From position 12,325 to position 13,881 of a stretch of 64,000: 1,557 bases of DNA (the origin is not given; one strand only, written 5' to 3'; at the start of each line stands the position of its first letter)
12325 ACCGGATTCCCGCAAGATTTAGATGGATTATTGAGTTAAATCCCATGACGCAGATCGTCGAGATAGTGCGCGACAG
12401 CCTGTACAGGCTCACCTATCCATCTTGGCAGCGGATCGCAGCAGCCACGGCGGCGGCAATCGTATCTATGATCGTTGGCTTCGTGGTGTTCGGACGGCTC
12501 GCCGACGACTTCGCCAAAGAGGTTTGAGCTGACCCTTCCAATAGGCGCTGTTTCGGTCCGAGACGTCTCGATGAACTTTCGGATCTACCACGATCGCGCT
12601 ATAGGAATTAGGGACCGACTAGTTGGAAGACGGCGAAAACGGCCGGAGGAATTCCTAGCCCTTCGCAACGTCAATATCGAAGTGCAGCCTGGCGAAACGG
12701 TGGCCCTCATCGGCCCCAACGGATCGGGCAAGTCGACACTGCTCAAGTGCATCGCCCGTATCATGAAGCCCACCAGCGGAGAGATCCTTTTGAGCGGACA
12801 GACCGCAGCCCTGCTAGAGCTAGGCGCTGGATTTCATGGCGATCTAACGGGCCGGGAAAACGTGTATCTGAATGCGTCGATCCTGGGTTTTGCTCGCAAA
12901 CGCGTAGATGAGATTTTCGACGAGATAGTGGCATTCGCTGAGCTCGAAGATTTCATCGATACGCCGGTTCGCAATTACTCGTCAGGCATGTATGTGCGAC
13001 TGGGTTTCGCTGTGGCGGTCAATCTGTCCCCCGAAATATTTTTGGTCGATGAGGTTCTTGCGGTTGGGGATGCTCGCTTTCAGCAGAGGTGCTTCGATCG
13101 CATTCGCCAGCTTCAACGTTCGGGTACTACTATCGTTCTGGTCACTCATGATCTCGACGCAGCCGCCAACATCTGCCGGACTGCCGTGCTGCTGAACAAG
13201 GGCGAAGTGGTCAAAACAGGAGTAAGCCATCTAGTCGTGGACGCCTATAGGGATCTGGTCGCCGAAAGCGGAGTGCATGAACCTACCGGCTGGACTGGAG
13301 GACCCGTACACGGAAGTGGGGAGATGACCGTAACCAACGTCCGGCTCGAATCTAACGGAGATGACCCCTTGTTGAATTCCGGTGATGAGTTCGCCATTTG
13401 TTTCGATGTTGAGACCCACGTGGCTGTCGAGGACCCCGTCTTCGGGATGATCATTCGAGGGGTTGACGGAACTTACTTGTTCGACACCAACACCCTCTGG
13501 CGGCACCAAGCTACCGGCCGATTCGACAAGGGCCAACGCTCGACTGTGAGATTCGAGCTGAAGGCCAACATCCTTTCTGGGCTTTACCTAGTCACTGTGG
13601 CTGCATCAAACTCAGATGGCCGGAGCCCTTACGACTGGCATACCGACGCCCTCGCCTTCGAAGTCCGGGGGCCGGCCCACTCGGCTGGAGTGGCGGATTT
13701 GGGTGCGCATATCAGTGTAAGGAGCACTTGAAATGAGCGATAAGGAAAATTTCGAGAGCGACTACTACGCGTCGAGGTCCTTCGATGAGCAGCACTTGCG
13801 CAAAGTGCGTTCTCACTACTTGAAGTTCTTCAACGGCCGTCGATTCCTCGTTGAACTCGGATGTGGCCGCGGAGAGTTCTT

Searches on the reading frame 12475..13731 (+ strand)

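Call 11: search_protein_families(library=pfam, proteins=[window:12475-13731:+])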
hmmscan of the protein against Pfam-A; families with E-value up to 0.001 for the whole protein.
window:12475-13731:+ (418 aa): 8 families
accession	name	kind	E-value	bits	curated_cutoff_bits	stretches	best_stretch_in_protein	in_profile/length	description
PF14524.12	Wzt_C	-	8.2e-27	94.4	30.4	1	279-408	5-142/143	Wzt C-terminal domain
PF00005.33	ABC_tran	-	4.5e-22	79.6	25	1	63-194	1-135/137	ABC transporter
PF13304.12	AAA_21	-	2.7e-07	31.4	27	1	77-96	3-22/304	AAA domain, putative AbiEii toxin, Type IV TA system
PF13555.12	AAA_29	-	3.3e-06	27.2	27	1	66-101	15-50/61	P-loop containing region of AAA domain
PF13476.12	AAA_23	-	3.1e-05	25.1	27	1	60-94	7-40/201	AAA domain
PF13191.12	AAA_16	-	6.8e-05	23.9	32.6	1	49-230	2-144/167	AAA ATPase domain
PF02463.25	SMC_N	-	9.2e-05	22.4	40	0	65-98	17-49/220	RecF/RecN/SMC N terminal domain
PF13175.12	AAA_15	-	0.00037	20.6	32.1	1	61-99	12-49/374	AAA ATPase domain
